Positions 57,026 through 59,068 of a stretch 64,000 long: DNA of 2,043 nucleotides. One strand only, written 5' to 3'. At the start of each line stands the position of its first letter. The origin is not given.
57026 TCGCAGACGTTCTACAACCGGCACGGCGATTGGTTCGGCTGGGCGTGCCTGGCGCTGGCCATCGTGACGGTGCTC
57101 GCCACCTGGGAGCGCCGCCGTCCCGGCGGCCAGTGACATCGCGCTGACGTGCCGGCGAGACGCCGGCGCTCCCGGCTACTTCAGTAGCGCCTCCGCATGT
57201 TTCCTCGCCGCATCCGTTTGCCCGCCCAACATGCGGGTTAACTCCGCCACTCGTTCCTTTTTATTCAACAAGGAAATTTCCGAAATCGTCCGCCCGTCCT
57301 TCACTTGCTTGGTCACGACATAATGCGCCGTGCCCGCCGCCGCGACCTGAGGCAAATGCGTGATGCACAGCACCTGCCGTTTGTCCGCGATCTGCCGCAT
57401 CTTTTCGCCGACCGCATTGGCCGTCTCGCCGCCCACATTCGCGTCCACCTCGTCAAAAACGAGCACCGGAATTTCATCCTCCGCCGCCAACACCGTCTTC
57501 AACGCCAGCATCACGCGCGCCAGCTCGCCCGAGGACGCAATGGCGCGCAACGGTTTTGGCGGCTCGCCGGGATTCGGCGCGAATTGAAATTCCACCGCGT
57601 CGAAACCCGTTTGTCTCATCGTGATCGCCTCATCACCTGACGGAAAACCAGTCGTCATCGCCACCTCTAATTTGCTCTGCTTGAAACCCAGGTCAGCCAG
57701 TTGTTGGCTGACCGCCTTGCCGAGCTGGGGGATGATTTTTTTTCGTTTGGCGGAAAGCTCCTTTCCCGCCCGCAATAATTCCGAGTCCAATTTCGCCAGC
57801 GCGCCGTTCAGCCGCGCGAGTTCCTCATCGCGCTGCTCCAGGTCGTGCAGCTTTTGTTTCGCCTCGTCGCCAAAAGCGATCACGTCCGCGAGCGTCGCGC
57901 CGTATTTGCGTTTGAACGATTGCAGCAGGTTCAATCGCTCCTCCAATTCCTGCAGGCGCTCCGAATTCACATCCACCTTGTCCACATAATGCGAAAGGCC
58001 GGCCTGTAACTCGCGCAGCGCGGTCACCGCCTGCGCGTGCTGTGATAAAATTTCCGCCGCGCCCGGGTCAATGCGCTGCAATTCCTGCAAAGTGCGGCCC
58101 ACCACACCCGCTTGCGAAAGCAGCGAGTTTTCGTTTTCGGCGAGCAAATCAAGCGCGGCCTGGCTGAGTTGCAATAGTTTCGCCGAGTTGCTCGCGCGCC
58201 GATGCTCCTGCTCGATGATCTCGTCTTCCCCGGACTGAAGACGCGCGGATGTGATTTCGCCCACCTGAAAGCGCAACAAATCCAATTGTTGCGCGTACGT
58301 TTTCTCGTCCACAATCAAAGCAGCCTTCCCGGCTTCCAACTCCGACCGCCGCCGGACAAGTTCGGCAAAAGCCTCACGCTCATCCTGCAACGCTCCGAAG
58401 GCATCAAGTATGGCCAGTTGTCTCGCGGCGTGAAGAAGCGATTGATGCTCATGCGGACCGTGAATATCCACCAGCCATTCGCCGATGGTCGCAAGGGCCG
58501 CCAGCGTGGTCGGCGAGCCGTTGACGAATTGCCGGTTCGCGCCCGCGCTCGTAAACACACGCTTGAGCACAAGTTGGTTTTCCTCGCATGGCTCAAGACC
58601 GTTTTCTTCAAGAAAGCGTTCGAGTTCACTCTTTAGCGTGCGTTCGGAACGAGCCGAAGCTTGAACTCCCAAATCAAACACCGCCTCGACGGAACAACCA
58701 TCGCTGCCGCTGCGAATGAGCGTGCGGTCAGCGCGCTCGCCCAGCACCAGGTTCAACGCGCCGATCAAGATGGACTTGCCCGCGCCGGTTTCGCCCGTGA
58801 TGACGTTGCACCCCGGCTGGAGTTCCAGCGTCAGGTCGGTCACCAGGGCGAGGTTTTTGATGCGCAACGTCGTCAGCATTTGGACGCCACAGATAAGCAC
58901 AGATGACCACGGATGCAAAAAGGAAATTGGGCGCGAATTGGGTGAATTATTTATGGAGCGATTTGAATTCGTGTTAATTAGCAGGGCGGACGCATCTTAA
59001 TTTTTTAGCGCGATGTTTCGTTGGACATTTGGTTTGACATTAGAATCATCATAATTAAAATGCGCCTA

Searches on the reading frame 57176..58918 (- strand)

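Call 70: search_protein_families(library=pfam, max_evalue=0.00001, proteins=[window:57176-58918:-])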
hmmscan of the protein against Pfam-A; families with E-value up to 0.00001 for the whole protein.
window:57176-58918:- (580 aa): 2 families
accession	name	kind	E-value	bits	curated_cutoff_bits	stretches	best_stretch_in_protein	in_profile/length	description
PF02463.25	SMC_N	-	8.6e-18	65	40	1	15-538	2-214/220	RecF/RecN/SMC N terminal domain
PF13476.12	AAA_23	-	3.6e-12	47.8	27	1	18-370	2-196/201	AAA domain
